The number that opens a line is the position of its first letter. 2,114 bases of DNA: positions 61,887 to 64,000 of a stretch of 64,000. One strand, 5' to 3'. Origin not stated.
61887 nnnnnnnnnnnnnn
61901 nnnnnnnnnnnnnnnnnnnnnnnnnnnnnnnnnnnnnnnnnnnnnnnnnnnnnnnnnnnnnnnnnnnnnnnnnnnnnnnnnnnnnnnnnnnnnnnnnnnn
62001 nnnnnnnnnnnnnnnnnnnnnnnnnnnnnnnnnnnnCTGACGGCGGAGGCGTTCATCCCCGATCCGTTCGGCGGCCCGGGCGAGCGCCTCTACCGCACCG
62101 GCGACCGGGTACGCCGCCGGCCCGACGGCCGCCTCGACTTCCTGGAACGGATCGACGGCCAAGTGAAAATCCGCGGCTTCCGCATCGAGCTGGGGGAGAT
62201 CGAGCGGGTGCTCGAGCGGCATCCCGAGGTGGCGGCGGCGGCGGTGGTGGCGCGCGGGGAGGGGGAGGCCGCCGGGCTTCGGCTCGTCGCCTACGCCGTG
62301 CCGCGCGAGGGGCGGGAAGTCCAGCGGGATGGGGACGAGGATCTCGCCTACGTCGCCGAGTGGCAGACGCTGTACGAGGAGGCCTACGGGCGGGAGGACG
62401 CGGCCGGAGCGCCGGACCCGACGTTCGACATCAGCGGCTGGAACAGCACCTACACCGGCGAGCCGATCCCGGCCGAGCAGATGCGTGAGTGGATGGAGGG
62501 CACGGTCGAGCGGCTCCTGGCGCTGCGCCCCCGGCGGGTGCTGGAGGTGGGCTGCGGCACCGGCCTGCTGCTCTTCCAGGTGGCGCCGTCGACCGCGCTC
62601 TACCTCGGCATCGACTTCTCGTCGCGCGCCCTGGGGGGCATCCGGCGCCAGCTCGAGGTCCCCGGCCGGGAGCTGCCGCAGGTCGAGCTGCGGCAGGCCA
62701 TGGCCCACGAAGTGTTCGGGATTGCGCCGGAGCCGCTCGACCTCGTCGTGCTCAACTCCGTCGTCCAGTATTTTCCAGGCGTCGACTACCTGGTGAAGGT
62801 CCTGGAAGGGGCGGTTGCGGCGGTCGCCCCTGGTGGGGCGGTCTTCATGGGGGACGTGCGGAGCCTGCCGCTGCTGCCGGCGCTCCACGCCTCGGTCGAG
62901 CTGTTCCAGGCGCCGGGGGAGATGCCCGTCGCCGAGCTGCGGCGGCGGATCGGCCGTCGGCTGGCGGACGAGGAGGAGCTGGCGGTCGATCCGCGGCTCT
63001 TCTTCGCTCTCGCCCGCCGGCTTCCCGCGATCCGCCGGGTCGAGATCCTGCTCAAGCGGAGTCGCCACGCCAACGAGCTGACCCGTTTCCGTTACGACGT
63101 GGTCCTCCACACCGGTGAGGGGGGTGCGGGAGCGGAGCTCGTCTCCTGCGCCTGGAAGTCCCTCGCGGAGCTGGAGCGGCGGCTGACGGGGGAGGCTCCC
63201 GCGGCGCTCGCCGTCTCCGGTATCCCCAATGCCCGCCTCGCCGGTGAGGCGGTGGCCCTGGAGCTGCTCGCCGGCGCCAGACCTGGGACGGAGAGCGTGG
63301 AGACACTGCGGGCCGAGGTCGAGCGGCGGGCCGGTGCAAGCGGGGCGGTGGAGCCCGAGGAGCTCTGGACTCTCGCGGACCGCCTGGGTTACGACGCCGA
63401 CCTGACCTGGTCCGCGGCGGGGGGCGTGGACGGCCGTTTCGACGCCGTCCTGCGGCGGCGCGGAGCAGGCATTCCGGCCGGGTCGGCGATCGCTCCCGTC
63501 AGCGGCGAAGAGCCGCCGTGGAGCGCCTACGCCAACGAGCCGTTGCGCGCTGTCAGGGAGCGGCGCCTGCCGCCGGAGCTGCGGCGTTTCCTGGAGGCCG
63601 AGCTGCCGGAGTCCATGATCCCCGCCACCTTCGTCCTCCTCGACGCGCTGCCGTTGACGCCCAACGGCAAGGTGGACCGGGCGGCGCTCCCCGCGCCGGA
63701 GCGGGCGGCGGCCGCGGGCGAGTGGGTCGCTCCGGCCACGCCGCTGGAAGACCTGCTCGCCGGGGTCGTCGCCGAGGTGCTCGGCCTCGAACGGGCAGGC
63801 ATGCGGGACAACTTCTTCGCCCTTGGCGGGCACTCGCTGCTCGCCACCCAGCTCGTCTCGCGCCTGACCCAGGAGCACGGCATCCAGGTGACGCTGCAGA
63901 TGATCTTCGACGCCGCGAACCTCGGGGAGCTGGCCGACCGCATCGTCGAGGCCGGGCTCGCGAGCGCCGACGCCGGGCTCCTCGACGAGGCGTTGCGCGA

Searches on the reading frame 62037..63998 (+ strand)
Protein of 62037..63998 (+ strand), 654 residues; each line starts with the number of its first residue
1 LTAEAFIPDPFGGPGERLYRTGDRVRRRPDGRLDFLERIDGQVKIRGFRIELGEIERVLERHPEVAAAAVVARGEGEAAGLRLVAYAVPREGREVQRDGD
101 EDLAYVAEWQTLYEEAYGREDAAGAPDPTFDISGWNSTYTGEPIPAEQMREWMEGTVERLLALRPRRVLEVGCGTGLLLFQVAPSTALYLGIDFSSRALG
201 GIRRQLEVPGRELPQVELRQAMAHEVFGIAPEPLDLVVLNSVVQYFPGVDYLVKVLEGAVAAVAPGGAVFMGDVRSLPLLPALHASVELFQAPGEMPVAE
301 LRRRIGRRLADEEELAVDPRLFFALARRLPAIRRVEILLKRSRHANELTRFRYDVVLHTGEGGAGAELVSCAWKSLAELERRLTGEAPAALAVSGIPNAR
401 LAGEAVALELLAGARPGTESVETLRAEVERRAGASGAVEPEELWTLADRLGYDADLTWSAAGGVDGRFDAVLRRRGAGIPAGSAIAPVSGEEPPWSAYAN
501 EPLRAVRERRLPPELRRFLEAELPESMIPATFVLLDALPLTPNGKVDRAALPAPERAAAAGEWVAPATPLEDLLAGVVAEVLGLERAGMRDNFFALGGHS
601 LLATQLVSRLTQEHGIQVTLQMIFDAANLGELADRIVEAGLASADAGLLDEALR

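Call 19: search_protein_families(library=pfam, proteins=[window:62037-63998:+])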
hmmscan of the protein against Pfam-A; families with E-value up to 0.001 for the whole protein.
window:62037-63998:+ (654 aa): 7 families
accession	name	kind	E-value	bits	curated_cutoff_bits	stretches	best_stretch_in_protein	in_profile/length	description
PF00550.31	PP-binding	-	2.4e-14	53.8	20.8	1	573-636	2-67/67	Phosphopantetheine attachment site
PF08242.18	Methyltransf_12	-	3.2e-13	50.7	30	1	169-268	1-97/98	Methyltransferase domain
PF13193.12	AMP-binding_C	-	1.4e-10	42.4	24.5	1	54-94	1-40/76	AMP-binding enzyme C-terminal domain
PF13649.12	Methyltransf_25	-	7.1e-10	39.9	27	1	168-267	1-97/97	Methyltransferase domain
PF13847.12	Methyltransf_31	-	6.1e-09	36.1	27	1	167-281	6-119/145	Methyltransferase domain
PF08241.18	Methyltransf_11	-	1e-08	36.1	21.2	1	169-270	1-94/95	Methyltransferase domain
PF13489.12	Methyltransf_23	-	2e-07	31.3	27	1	147-275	3-120/164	Methyltransferase domain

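Call 70: find_homologous_proteins(query=window:62037-63998:+, max_evalue=1e-50)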
Query window:62037-63998:+ (654 aa): 1090 proteins with E <= 1e-50 among 8000 candidates; the best 120 are listed.
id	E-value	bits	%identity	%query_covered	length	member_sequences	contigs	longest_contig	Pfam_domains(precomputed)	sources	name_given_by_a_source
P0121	0.0e+0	1313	100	94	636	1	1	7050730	PF13847.13,PF13489.13,PF13649.13,PF00550.32,PF13193.13,PF08241.19,PF08242.19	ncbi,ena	-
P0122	1.7e-254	865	68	100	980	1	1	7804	PF13847.13,PF13489.13,PF13649.13,PF00550.32,PF00501.35,PF13193.13,PF08241.19,PF08242.19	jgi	jgi:amino acid adenylation domain-containing protein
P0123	1.9e-245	835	65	100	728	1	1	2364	PF13847.13,PF13489.13,PF13649.13,PF00550.32,PF00501.35,PF13193.13,PF08241.19,PF08242.19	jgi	jgi:SAM-dependent methyltransferase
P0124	5.8e-245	833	65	100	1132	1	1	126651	PF13847.13,PF00668.26,PF13489.13,PF13649.13,PF00550.32,PF00501.35,PF13193.13,PF08241.19,PF08242.19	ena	-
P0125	9.0e-244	829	65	100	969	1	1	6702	PF13847.13,PF13649.13,PF00550.32,PF00501.35,PF13193.13,PF08241.19,PF08242.19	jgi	jgi:amino acid adenylation domain-containing protein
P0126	2.3e-237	808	64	100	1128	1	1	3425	PF13847.13,PF00668.26,PF13649.13,PF00550.32,PF00501.35,PF13193.13,PF08241.19,PF08242.19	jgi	jgi:amino acid adenylation domain-containing protein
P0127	5.8e-229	780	62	97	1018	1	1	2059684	PF13847.13,PF00668.26,PF13489.13,PF13649.13,PF00550.32,PF00501.35,PF13193.13,PF08241.19,PF08242.19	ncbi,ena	-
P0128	9.9e-229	779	67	92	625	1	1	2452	PF13847.13,PF13489.13,PF13649.13,PF00550.32,PF13193.13,PF08241.19,PF08242.19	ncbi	ncbi:MAG TPA: methyltransferase, partial [Thermoanaerobaculia bacterium]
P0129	8.2e-216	737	65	89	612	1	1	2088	PF13847.13,PF13489.13,PF13649.13,PF00550.32,PF13193.13,PF08241.19,PF08242.19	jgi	jgi:SAM-dependent methyltransferase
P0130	4.5e-206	705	54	99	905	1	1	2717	PF13847.13,PF00668.26,PF13489.13,PF05175.21,PF13649.13,PF00550.32,PF13193.13,PF08241.19,PF08242.19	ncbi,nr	ncbi:MAG TPA: condensation domain-containing protein, partial [Thermoanaerobaculia bacterium]|nr:con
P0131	6.2e-206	704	63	89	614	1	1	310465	PF13847.13,PF13489.13,PF13649.13,PF00550.32,PF08241.19,PF08242.19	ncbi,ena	-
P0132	1.4e-205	703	58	97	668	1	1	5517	PF13847.13,PF13489.13,PF05175.21,PF13649.13,PF00550.32,PF13193.13,PF08241.19,PF08242.19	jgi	-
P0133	6.3e-204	698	70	77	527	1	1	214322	PF13847.13,PF13489.13,PF13649.13,PF00550.32,PF08241.19,PF08242.19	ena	-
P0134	2.2e-183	630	55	97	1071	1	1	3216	PF13847.13,PF00668.26,PF13489.13,PF13649.13,PF00550.32,PF00501.35,PF13193.13,PF08241.19,PF08242.19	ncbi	ncbi:MAG TPA: condensation domain-containing protein, partial [Thermoanaerobaculia bacterium]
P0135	2.2e-181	623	65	76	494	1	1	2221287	PF13847.13,PF13489.13,PF05175.21,PF13649.13,PF00550.32,PF08241.19,PF08242.19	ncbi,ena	-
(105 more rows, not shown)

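Call 71: find_encoding_contigs(protein=P0121, flank=10000, max_places=2)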
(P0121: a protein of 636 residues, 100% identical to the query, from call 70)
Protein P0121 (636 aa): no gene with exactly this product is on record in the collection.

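Call 72: list_cluster_members(proteins=[P0121])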
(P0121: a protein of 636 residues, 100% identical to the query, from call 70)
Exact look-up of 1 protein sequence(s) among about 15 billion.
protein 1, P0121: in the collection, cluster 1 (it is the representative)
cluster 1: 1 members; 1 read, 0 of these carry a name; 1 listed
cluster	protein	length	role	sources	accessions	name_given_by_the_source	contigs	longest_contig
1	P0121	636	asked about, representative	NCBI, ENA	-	-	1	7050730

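Call 73: find_encoding_contigs(protein=P0133, flank=10000, max_places=1)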
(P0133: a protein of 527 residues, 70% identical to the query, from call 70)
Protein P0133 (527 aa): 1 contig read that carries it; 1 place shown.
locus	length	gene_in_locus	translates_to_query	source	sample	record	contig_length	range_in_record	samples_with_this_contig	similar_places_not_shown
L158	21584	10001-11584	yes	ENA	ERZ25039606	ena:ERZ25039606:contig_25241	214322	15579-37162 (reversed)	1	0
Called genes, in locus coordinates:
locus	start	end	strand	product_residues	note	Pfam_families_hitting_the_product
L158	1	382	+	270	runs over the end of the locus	-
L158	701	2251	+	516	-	PF08659:KR, PF00550:PP-binding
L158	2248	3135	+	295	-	PF00668:Condensation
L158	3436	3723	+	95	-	-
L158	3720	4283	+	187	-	PF00668:Condensation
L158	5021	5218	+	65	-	PF00668:Condensation (weak)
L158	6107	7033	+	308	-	-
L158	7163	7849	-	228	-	-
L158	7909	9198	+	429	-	PF00668:Condensation, PF00501:AMP-binding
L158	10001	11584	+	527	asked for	PF13489:Methyltransf_23 (weak), PF13847:Methyltransf_31 (weak), PF08241:Methyltransf_11, PF08242:Methyltransf_12, PF13649:Methyltransf_25, PF00550:PP-binding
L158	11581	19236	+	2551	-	PF00668:Condensation, PF00501:AMP-binding, PF13193:AMP-binding_C, PF00550:PP-binding, PF00668:Condensation, PF00501:AMP-binding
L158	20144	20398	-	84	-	-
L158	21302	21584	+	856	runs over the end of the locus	PF00501:AMP-binding, PF00668:Condensation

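Call 74: find_encoding_contigs(protein=P0131, flank=10000, max_places=1)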
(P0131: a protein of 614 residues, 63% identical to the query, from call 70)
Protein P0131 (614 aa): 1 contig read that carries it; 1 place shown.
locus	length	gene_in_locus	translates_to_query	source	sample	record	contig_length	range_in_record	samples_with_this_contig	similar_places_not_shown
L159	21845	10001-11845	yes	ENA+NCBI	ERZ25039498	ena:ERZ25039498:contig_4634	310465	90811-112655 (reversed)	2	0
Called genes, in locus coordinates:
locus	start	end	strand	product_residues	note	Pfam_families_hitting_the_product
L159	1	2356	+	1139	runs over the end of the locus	PF00501:AMP-binding, PF13193:AMP-binding_C, PF00550:PP-binding, PF00668:Condensation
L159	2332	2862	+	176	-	PF00501:AMP-binding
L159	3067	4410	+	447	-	PF00501:AMP-binding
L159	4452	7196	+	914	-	PF00668:Condensation, PF00501:AMP-binding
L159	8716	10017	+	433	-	PF00501:AMP-binding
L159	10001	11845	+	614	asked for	PF13489:Methyltransf_23 (weak), PF13847:Methyltransf_31 (weak), PF08241:Methyltransf_11, PF08242:Methyltransf_12, PF13649:Methyltransf_25, PF00550:PP-binding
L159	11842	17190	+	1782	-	PF00668:Condensation, PF00501:AMP-binding, PF13193:AMP-binding_C, PF00550:PP-binding, PF00668:Condensation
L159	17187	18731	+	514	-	PF00668:Condensation, PF00501:AMP-binding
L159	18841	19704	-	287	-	-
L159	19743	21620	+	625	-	PF00668:Condensation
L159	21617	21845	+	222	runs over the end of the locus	PF00668:Condensation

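Call 90: find_encoding_contigs(protein=P0124, flank=10000, max_places=1)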
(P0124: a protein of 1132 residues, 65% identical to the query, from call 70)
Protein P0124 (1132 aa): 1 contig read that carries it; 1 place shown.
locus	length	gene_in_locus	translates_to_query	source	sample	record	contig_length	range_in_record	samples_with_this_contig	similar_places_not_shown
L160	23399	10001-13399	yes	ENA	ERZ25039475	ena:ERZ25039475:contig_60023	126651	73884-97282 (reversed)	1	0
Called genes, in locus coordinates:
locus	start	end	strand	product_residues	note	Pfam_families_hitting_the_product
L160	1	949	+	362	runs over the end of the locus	PF00668:Condensation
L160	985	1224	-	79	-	-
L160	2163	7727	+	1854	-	PF00501:AMP-binding, PF13193:AMP-binding_C, PF00550:PP-binding, PF00668:Condensation, PF00501:AMP-binding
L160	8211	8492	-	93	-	-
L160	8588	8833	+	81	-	PF00550:PP-binding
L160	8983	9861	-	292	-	-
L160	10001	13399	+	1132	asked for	PF00668:Condensation (weak), PF00501:AMP-binding, PF13193:AMP-binding_C (weak), PF13489:Methyltransf_23 (weak), PF08241:Methyltransf_11, PF08242:Methyltransf_12, PF13649:Methyltransf_25, PF00550:PP-binding, +1 more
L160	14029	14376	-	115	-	-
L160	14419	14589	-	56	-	-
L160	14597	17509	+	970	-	PF00668:Condensation, PF00501:AMP-binding, PF13193:AMP-binding_C (weak), PF00550:PP-binding, PF00668:Condensation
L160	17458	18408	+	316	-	PF00668:Condensation, PF00501:AMP-binding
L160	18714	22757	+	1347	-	PF00501:AMP-binding, PF13193:AMP-binding_C, PF00550:PP-binding, PF00668:Condensation, PF00501:AMP-binding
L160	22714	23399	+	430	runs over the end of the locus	PF00550:PP-binding (weak), PF00668:Condensation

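Call 91: find_encoding_contigs(protein=P0122, flank=10000, max_places=1)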
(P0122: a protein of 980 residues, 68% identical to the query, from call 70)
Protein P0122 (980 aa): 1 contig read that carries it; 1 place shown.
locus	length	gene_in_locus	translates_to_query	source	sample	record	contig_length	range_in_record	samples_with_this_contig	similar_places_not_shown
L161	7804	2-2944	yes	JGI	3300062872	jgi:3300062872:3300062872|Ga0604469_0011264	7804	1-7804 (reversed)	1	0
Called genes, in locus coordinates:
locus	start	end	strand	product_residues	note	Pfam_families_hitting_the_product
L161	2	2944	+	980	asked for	PF00501:AMP-binding, PF13193:AMP-binding_C, PF08241:Methyltransf_11, PF08242:Methyltransf_12, PF13489:Methyltransf_23 (weak), PF13649:Methyltransf_25, PF13847:Methyltransf_31 (weak), PF00550:PP-binding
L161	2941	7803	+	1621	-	?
